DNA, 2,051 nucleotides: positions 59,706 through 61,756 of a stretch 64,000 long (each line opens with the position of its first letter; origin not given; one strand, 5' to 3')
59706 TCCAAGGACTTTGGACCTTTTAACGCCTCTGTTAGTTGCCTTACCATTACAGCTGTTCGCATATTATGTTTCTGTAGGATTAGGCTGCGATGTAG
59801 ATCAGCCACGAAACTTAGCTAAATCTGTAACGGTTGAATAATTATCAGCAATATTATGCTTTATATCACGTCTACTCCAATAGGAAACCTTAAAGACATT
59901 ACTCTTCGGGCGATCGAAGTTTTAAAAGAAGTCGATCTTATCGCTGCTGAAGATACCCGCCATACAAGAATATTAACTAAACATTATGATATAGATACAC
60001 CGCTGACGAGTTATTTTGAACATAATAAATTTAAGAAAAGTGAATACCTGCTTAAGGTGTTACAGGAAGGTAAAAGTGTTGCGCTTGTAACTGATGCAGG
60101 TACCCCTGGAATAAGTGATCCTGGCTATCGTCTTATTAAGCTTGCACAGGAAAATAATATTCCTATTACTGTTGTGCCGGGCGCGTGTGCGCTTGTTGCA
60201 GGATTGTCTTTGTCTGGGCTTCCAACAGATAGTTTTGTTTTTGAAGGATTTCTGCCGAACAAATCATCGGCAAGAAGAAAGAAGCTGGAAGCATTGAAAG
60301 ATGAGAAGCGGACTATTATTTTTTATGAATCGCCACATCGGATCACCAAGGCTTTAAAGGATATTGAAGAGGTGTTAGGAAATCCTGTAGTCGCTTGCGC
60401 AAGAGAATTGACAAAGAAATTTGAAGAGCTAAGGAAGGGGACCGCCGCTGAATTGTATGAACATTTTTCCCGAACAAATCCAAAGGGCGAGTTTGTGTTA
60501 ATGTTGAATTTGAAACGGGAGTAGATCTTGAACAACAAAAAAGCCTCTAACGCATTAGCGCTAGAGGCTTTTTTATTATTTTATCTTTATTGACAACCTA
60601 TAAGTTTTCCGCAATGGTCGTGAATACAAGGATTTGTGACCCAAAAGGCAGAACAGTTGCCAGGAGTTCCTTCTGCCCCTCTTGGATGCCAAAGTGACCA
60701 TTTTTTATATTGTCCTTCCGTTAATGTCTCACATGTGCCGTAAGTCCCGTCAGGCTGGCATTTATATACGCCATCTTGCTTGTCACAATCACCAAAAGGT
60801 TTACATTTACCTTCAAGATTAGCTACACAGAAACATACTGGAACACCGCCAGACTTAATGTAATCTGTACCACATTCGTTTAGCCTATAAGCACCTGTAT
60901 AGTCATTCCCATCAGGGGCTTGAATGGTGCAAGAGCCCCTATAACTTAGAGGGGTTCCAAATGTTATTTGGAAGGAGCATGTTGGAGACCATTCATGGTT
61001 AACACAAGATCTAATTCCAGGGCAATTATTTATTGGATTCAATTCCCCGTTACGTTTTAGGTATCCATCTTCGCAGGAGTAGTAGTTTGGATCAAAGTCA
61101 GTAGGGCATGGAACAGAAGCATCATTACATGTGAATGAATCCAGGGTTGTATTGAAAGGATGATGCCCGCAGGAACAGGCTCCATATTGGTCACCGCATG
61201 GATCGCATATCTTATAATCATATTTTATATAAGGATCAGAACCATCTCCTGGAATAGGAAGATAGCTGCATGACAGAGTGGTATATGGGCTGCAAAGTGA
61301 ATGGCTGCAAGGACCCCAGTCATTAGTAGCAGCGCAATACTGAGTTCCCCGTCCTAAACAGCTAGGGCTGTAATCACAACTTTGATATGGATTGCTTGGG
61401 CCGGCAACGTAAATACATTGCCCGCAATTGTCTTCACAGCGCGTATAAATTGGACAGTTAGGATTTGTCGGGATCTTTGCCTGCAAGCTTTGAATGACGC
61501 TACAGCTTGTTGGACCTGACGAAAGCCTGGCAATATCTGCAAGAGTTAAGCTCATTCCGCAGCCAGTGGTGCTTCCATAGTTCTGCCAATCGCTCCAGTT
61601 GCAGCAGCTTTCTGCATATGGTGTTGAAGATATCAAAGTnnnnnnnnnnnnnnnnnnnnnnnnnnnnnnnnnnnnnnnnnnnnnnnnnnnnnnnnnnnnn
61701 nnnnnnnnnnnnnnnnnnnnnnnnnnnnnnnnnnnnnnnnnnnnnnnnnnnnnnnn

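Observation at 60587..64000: Giant protein made of at least 16 tandem six-cysteine ~50-aa modules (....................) plus a distinct Cys-rich C-terminal domain; family not recognised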

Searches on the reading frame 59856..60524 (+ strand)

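Call 7: search_protein_families(library=pfam, proteins=[window:59856-60524:+], max_evalue=0.001)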
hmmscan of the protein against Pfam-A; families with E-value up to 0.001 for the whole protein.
window:59856-60524:+ (222 aa): 1 family
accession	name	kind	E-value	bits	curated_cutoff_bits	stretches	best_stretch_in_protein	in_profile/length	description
PF00590.25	TP_methylase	-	2e-35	123.1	27.8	1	1-200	1-211/212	Tetrapyrrole (Corrin/Porphyrin) Methylases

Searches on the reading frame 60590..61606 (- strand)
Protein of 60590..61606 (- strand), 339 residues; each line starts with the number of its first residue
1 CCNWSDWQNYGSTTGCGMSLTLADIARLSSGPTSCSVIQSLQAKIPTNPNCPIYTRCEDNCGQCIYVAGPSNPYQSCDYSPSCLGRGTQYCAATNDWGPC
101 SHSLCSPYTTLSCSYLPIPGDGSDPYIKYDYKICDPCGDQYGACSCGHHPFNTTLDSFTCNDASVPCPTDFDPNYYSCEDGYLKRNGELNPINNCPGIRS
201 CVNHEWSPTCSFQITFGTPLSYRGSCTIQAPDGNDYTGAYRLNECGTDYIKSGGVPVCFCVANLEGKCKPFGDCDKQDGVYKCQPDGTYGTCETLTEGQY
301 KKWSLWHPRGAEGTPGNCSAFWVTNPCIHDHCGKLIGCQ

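Call 73: predict_structure(alignment_id=A6)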
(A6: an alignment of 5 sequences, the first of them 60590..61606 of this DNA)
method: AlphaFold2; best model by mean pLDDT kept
length: 339 residues; sequences in the alignment: 5
mean_pLDDT: 31.9   pTM: 0.21
mean pLDDT of the five models: 31.9, 31.7, 31.5, 31.0, 27.0
residues with pLDDT >= 90: 0; 70-90: 0; 50-70: 2; < 50: 337
segments of 3 or more residues with pLDDT < 50: 1-231, 234-339
pLDDT, mean of each block of 10 residues (from residue 1): 25 26 38 28 30 27 28 24 21 22 36 34 31 38 32 26 26 35 33 33 33 35 45 50 37 41 34 33 35 32 26 27 31 31
secondary structure, 60 per line:
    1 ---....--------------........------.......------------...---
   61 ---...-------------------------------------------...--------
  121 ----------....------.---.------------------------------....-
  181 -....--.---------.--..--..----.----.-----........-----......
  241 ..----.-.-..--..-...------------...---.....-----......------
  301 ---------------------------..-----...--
elements in order: H4-7 H22-29 H36-42 E55-57 E64-66 E110-112 E131-134 E176-179 E182-185 E222-229 E235-242 E258-260 E279-283 E289-294 E335-337

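Call 103: search_protein_families(library=pfam, alignment_id=A6, max_evalue=1)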
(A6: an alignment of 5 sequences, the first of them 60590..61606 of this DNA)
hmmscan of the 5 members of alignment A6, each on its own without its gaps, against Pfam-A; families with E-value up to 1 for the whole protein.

A. member 1, window:60590-61606:- (339 aa): 0 families

B. families by the number of members that match (of 5 scanned): 1 family
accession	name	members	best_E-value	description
PF07621.16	DUF1582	1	0.033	Protein of unknown function (DUF1582)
